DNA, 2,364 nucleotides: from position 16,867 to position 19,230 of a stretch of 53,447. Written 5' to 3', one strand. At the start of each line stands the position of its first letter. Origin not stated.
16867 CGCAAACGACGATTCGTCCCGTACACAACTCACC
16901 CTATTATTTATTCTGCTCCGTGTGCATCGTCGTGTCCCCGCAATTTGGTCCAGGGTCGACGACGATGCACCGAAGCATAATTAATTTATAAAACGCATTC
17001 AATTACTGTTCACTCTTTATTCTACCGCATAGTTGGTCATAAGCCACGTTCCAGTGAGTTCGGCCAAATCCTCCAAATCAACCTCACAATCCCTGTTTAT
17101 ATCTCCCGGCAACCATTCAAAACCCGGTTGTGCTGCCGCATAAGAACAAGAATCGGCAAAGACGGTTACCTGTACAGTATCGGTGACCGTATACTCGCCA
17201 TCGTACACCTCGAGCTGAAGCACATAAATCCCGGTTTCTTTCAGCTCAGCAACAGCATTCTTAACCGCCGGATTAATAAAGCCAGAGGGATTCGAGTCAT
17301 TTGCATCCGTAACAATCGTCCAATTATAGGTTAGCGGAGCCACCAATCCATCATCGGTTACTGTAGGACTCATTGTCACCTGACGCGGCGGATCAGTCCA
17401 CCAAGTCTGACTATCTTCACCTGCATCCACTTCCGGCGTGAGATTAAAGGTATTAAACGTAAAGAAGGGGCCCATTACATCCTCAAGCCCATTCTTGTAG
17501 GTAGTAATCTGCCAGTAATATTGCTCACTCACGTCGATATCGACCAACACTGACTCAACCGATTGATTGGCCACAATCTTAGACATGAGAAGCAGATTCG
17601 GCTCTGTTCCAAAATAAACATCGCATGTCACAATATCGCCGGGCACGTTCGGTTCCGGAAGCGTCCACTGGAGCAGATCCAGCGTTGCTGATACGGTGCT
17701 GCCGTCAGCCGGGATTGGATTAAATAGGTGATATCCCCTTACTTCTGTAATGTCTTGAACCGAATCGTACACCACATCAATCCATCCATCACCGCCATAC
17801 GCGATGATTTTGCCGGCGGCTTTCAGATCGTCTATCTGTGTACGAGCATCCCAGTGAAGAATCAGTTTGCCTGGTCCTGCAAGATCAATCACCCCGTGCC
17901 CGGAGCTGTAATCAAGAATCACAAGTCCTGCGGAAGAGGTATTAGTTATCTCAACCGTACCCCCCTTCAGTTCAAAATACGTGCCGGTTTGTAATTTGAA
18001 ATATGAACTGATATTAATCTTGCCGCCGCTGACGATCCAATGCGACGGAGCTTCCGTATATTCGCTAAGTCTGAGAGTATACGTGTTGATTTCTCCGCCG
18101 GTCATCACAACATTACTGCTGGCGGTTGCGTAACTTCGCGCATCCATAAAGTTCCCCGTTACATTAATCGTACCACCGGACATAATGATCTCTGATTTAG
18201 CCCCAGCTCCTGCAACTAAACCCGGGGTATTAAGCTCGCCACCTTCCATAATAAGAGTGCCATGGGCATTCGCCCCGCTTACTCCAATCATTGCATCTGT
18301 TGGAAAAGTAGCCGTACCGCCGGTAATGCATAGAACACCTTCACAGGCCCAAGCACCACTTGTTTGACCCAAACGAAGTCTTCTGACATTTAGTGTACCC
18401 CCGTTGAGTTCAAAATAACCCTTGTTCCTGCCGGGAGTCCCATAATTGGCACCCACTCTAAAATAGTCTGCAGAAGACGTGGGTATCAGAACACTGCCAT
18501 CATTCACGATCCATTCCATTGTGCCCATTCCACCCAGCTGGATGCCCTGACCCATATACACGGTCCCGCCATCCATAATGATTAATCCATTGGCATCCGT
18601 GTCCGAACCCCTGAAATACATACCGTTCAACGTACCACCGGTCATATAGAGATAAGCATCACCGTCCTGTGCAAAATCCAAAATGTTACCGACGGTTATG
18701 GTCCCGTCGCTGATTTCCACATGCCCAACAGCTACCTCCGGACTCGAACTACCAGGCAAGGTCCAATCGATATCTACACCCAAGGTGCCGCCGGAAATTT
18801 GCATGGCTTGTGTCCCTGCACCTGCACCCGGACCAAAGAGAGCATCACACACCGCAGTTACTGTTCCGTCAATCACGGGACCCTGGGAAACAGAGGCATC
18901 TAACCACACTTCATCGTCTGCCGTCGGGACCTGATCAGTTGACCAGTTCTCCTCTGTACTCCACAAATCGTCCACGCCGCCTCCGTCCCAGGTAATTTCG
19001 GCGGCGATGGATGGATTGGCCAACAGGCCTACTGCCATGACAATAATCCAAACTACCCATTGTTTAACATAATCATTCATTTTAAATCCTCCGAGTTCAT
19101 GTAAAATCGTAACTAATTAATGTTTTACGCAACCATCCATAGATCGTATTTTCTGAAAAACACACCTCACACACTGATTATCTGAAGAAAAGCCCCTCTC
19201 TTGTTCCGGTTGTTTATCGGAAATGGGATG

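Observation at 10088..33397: Four exported proteins form a complete 2x2 head/tail domain-swap matrix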

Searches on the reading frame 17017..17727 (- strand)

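Call 59: search_protein_families(library=pfam, proteins=[window:17017-17727:-], max_evalue=10)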
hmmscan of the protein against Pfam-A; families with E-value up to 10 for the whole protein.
window:17017-17727:- (236 aa): 1 family
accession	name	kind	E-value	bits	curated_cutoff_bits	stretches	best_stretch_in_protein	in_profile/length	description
PF22352.2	K319L-like_PKD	-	0.0011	19.4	27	1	111-189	8-84/84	K319L-like, PKD domain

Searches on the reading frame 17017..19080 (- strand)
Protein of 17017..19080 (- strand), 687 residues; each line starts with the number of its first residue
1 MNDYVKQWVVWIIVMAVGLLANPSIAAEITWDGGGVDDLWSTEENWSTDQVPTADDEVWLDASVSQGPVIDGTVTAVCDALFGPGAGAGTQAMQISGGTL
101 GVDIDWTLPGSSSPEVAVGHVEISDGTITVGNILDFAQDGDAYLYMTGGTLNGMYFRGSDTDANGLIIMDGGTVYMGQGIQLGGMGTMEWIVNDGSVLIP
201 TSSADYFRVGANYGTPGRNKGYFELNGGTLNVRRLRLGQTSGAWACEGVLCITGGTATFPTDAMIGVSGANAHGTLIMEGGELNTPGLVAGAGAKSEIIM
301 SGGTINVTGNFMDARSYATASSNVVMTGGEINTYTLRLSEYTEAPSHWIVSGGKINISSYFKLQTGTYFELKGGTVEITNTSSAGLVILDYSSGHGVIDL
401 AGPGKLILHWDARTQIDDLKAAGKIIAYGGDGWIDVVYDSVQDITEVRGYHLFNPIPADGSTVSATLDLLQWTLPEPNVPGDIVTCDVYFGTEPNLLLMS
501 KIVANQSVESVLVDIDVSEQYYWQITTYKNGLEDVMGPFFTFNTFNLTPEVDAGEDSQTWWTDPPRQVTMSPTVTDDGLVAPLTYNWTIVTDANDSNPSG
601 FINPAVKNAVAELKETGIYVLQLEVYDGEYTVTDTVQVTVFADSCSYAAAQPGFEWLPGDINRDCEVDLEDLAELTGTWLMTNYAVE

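Call 5: search_protein_families(library=pfam, proteins=[window:17017-19080:-], max_evalue=0.01)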
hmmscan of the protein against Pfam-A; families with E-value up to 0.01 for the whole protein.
window:17017-19080:- (687 aa): 2 families
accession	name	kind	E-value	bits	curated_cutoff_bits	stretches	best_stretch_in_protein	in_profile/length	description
PF14262.12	Cthe_2159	-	3.9e-05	23.5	25.8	0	192-308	141-257/262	Carbohydrate-binding domain-containing protein Cthe_2159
PF22352.2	K319L-like_PKD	-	0.0019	18.6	27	1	562-640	8-84/84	K319L-like, PKD domain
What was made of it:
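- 17017..19080 (-): P2 (B-S): signal peptide + beta-helix-type head B (17728-19080) + short tail (17017-17727). Weak Cthe_2159 and PKD hits (call 5).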

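Call 6: search_protein_families(library=ncbifam, proteins=[window:17017-19080:-], max_evalue=0.01)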
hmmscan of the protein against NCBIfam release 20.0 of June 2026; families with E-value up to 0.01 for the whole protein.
window:17017-19080:- (687 aa): 0 families

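Call 13: search_solved_structures(query=window:17017-19080:-, max_evalue=1)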
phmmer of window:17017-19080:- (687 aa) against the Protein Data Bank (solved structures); distinct sequences matched with E-value up to 1: 0.

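Call 55: find_homologous_proteins(query=window:17017-19080:-, max_evalue=1e-8)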
Query window:17017-19080:- (687 aa): 61 proteins with E <= 1e-8 among 8000 candidates.
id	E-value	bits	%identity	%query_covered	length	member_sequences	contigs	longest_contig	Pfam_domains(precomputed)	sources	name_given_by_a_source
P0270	0.0e+0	1562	100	100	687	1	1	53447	-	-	-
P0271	2.6e-82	295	39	64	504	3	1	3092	-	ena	-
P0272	6.1e-82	294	39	64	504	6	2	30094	-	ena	-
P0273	1.6e-81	293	38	64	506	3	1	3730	-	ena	-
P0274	4.6e-78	281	40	49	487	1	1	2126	-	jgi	jgi:hypothetical protein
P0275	1.3e-77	280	38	60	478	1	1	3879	-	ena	-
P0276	3.9e-77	278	38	66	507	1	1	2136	-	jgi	jgi:T5SS/PEP-CTERM-associated repeat protein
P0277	4.8e-77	278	38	57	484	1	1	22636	-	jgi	jgi:hypothetical protein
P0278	1.3e-75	273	36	65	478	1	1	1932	-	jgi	-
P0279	2.0e-75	273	38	62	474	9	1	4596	-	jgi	-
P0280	7.4e-72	261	36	62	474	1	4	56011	-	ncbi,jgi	ncbi:MAG: hypothetical protein ACYSWO_02610 [Planctomycetota bacterium]|jgi:hypothetical protein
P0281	9.3e-72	260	41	49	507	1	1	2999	-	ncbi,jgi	ncbi:MAG: hypothetical protein ACYS21_08680 [Planctomycetota bacterium]|jgi:T5SS/PEP-CTERM-associate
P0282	6.4e-71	258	41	49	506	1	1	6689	PF22352.3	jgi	jgi:T5SS/PEP-CTERM-associated repeat protein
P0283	6.7e-70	254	36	60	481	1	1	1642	-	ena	-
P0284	8.3e-70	254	37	58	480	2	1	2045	PF22352.3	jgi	-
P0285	1.5e-68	250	46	41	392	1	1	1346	PF22352.3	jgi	jgi:hypothetical protein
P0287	4.3e-68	248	37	61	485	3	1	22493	PF22352.3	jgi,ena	-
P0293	6.1e-61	225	36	61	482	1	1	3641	PF22352.3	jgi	jgi:hypothetical protein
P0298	5.0e-47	179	33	60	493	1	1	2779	PF22352.3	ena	-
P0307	1.5e-13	68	27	28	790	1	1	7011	PF22352.3,PF13385.14,PF18911.7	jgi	-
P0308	1.5e-13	68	34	15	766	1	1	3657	PF22352.3,PF13385.14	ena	-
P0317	6.2e-12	63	34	20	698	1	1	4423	PF22352.3,PF00801.27,PF13385.14,PF02210.32,PF18911.7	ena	-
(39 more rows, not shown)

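Call 75: search_protein_families(library=ncbifam, proteins=[P0276], max_evalue=10)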
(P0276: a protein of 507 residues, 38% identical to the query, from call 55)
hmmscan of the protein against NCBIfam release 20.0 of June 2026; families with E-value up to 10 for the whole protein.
P0276 (507 aa): 3 families
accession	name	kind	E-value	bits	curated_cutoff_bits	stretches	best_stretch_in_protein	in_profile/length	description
TIGR04393.1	rpt_T5SS_PEPC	repeat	1.8e-06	27.8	23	2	122-164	4-47/49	T5SS/PEP-CTERM-associated repeat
NF041578.1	betaarabinsidaseHypBA2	equivalog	0.00045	17.7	3200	1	363-456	1040-1128/1709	beta-L-arabinobiosidase HypBA2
TIGR03002.1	outer_YhbN_LptA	equivalog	0.026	14.4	71.7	1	194-247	13-64/142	lipopolysaccharide transport periplasmic protein LptA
